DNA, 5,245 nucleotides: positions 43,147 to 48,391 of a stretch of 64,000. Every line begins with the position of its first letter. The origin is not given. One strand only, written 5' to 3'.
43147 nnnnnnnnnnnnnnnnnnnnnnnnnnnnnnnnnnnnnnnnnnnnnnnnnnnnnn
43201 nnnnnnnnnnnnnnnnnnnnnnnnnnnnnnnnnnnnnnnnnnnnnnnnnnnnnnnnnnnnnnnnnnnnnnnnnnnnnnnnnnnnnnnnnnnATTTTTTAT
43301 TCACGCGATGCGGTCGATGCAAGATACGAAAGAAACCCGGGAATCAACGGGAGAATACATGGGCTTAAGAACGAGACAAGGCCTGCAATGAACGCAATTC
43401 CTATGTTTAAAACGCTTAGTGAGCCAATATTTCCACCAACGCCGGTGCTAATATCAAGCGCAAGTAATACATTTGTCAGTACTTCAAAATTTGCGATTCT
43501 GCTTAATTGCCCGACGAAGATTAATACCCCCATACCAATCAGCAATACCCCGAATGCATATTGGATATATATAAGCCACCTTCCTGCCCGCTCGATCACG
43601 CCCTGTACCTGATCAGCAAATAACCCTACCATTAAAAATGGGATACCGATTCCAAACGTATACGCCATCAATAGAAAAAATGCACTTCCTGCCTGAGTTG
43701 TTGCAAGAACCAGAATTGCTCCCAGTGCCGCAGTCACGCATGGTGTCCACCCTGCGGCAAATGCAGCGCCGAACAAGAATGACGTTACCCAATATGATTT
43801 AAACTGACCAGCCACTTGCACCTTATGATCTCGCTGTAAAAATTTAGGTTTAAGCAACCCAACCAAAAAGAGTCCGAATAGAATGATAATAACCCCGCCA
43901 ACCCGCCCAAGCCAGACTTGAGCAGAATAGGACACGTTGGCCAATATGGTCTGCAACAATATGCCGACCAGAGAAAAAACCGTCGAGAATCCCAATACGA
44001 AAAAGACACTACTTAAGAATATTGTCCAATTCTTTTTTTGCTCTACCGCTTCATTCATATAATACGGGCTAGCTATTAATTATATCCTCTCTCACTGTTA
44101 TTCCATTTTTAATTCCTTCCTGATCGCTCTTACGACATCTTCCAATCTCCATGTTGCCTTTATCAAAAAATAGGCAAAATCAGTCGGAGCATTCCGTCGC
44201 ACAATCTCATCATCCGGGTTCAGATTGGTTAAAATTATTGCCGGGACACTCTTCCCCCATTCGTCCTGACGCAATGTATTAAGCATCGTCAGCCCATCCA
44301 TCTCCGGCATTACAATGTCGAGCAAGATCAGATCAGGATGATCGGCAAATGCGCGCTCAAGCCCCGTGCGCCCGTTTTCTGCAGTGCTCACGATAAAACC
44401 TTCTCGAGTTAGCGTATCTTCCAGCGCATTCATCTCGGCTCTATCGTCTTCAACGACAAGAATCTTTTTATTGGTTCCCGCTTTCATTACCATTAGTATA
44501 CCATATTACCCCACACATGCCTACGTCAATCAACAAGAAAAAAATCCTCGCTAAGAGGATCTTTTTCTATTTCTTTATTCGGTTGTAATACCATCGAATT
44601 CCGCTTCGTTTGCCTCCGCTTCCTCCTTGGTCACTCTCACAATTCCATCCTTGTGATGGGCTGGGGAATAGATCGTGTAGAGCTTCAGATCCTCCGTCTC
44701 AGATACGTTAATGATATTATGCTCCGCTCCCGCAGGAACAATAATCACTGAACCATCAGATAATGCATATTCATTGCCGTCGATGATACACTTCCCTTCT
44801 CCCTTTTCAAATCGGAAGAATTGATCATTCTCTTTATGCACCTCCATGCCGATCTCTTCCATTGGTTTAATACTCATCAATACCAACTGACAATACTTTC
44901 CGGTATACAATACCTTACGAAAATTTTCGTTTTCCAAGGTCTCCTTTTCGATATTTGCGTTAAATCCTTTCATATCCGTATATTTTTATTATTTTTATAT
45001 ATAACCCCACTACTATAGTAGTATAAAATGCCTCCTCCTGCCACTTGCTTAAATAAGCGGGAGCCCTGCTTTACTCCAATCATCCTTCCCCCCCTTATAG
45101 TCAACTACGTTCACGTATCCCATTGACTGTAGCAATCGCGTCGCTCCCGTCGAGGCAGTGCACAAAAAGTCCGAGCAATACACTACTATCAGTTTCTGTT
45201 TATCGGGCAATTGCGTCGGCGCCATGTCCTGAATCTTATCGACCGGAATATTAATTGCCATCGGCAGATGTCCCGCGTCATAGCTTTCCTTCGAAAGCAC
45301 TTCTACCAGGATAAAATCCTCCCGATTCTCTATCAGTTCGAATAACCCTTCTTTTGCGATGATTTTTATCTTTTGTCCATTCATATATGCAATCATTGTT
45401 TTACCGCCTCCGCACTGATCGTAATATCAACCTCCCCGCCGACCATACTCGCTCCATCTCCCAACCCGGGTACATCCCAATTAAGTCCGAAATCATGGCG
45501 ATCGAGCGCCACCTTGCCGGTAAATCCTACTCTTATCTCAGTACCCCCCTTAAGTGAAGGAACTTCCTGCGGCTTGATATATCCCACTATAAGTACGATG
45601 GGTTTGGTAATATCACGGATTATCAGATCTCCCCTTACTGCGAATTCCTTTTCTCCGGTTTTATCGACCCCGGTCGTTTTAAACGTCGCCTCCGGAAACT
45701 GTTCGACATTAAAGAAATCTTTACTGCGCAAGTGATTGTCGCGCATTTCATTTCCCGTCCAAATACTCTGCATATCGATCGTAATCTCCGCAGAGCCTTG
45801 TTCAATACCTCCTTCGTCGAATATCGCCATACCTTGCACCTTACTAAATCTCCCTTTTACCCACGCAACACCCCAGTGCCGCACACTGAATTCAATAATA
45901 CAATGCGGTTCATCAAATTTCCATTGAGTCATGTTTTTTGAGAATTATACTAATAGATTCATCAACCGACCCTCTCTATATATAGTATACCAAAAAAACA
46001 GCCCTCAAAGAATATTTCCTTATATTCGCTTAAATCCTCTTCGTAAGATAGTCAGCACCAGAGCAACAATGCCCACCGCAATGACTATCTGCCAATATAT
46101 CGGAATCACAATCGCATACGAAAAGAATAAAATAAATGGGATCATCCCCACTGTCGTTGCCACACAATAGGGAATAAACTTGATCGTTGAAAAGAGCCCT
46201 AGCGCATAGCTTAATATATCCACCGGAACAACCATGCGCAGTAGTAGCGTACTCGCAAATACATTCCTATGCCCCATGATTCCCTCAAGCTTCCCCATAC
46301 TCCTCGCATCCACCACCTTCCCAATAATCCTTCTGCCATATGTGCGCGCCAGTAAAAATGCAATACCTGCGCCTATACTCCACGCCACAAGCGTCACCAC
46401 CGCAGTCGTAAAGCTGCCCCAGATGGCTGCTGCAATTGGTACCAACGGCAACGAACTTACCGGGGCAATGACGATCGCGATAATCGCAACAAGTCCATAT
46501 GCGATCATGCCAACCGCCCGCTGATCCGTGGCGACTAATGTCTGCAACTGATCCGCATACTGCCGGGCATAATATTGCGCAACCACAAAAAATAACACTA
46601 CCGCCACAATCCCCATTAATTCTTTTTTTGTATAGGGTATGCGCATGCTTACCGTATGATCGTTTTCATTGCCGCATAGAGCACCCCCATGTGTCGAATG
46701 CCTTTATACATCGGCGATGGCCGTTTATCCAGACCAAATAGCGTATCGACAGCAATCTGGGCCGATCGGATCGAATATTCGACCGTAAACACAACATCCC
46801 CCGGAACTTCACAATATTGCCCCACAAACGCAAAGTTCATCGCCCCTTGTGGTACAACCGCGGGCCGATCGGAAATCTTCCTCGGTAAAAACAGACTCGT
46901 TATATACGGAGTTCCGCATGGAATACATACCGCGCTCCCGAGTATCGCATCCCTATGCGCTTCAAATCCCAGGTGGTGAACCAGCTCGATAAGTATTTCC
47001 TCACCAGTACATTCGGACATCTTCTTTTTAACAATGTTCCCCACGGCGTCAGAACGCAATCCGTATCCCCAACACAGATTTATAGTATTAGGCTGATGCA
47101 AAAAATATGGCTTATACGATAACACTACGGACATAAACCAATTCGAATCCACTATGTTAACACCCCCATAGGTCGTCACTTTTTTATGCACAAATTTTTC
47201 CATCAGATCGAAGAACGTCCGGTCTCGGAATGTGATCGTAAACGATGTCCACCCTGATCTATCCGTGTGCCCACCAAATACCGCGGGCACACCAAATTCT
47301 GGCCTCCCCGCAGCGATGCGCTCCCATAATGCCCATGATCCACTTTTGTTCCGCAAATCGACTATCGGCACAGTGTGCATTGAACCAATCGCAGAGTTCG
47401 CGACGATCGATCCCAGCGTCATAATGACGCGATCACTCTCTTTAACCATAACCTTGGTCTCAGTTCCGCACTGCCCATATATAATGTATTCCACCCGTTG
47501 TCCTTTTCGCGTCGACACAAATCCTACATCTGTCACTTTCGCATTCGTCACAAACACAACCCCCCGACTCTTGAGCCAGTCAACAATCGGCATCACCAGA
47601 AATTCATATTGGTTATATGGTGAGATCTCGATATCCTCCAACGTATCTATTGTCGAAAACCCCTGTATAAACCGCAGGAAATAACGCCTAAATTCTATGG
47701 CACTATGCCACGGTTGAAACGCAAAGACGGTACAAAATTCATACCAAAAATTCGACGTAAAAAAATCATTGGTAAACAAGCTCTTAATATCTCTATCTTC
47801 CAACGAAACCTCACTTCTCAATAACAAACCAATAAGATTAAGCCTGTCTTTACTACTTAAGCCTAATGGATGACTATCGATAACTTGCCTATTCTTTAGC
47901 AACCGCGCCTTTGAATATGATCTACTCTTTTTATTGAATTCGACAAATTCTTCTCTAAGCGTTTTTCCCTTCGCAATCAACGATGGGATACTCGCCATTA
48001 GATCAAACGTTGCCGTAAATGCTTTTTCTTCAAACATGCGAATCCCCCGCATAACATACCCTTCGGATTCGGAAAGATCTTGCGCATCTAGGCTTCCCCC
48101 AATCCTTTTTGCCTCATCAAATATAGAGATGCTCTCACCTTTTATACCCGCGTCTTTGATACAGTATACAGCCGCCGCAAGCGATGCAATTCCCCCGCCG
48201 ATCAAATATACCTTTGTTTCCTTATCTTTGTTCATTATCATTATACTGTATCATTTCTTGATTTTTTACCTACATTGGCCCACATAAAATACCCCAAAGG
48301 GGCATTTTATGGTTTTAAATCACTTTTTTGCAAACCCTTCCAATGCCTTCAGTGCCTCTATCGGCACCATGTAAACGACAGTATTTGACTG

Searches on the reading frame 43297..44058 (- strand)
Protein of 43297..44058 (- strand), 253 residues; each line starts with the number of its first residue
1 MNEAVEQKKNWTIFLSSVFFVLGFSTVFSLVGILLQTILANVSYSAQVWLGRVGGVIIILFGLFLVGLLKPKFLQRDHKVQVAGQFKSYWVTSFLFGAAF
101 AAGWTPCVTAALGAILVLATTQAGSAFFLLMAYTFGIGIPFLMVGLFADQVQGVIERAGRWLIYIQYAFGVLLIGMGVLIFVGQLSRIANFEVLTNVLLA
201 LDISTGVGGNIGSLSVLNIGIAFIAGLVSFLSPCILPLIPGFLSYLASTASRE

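Call 75: search_protein_families(library=pfam, proteins=[window:43297-44058:-], max_evalue=0.0001)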
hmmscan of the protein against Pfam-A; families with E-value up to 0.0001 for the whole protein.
window:43297-44058:- (253 aa): 1 family
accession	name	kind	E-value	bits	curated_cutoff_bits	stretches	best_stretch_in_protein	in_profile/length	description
PF02683.22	DsbD_TM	-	9e-17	61.5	27.1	1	13-180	45-214/219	Cytochrome C biogenesis protein transmembrane domain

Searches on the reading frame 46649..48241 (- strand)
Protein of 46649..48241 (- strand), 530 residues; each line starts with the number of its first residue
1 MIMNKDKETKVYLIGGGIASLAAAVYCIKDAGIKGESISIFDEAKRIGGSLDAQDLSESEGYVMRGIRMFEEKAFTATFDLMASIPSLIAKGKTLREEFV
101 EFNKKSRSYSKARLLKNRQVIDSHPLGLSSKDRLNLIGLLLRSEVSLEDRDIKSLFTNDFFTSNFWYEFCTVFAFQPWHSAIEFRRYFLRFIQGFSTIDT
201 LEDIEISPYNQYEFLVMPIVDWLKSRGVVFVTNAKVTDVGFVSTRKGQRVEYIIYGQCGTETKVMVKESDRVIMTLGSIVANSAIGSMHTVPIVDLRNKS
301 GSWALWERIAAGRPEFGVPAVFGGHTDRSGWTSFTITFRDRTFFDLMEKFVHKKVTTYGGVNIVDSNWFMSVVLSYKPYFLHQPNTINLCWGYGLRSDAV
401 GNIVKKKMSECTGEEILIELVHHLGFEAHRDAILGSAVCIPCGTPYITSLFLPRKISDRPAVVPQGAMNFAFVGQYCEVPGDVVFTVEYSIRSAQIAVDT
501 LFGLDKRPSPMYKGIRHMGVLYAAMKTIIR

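Call 73: search_protein_families(library=pfam, proteins=[window:46649-48241:-], max_evalue=0.00001)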
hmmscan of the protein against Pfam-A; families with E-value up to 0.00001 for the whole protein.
window:46649-48241:- (530 aa): 1 family
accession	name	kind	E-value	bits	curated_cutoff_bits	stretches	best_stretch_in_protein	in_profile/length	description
PF06100.17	MCRA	-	4e-173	577.3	23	1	9-498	2-494/495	MCRA family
